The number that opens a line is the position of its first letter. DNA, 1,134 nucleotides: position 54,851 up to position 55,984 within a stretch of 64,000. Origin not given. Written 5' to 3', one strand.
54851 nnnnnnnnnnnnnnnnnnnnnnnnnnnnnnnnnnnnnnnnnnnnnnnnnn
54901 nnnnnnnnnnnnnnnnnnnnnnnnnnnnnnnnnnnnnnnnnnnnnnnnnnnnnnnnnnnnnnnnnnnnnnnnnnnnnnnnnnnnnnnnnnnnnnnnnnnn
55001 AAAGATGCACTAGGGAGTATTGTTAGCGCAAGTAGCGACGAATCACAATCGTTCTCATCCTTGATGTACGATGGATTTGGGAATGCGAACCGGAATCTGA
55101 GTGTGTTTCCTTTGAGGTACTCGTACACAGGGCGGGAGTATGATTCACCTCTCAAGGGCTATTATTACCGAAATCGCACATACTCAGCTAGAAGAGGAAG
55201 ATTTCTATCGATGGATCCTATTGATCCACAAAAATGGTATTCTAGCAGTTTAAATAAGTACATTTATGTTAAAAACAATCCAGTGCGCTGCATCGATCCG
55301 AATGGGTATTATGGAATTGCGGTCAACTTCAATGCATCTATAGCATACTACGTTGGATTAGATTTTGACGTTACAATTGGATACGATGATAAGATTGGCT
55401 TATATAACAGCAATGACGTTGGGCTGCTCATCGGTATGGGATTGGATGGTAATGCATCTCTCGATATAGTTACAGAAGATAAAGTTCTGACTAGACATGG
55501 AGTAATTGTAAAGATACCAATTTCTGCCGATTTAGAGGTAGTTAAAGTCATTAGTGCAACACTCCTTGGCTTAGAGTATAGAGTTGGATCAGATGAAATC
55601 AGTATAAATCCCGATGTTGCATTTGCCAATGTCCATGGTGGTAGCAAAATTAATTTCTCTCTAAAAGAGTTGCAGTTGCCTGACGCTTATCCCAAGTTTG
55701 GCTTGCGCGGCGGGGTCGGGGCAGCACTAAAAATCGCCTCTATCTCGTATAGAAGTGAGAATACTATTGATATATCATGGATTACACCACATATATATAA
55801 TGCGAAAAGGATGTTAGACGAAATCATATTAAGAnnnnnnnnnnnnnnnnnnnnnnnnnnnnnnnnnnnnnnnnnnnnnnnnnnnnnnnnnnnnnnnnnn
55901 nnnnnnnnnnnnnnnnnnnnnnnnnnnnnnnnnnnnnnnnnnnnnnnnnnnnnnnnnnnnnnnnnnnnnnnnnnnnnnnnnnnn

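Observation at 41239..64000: Att junction of a tRNA-Ser-integrated satellite-like element carrying defence and competition cargo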

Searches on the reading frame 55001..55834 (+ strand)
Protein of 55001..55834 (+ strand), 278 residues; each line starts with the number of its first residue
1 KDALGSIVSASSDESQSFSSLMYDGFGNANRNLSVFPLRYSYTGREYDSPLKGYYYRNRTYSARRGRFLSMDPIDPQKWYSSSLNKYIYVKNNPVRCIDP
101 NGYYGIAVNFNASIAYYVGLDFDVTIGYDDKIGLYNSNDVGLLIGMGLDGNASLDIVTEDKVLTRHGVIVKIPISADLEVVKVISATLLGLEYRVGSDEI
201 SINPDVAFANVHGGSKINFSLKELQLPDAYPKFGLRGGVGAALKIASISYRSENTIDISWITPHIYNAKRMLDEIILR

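Call 100: search_solved_structures(query=window:55001-55834:+, max_evalue=1)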
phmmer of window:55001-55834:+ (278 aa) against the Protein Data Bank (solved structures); distinct sequences matched with E-value up to 1: 22.
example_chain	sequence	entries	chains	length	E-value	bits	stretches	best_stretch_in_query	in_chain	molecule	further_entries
9on3_A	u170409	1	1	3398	9.7e-07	31.7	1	38-119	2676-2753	SGS4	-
8fjp_A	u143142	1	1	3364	2.6e-05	27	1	38-108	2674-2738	salivary gland surface protein 1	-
9c4k_Q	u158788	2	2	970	0.00023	23.9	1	40-103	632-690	Toxin subunit YenC2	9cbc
4igl_B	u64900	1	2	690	0.00031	23.5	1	40-102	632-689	YenC2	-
6suf_F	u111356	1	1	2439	0.00039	23.1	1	40-104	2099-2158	TcdB2,TccC3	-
6h6e_F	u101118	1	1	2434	0.0004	23.1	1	40-104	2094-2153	TcdB2,TccC3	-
6sup_A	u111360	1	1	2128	0.00047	22.9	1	40-103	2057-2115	TcdB2,TccC3,Cell division control protein 42 homolog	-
6suq_A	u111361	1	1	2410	0.00055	22.7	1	40-103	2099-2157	TcdB2,TccC3,Genome polyprotein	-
6h6g_A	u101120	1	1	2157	0.00098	21.8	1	40-102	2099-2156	TcdB2,TccC3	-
4o9x_A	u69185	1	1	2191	0.001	21.8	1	40-102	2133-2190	TcdB2, TccC3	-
9pt5_A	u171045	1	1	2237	0.0014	21.3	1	19-104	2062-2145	Teneurin-like protein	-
6l7i_G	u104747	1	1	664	0.0016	21.2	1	32-102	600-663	TccC2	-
9ifo_A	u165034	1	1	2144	0.0037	19.9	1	19-102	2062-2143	Teneurin-Like Protein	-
8h8a_A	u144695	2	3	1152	0.0045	19.7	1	22-103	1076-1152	Putative Rhs-family protein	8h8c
6sue_F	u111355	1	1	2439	0.0049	19.5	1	40-104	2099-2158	TcdB2,TccC3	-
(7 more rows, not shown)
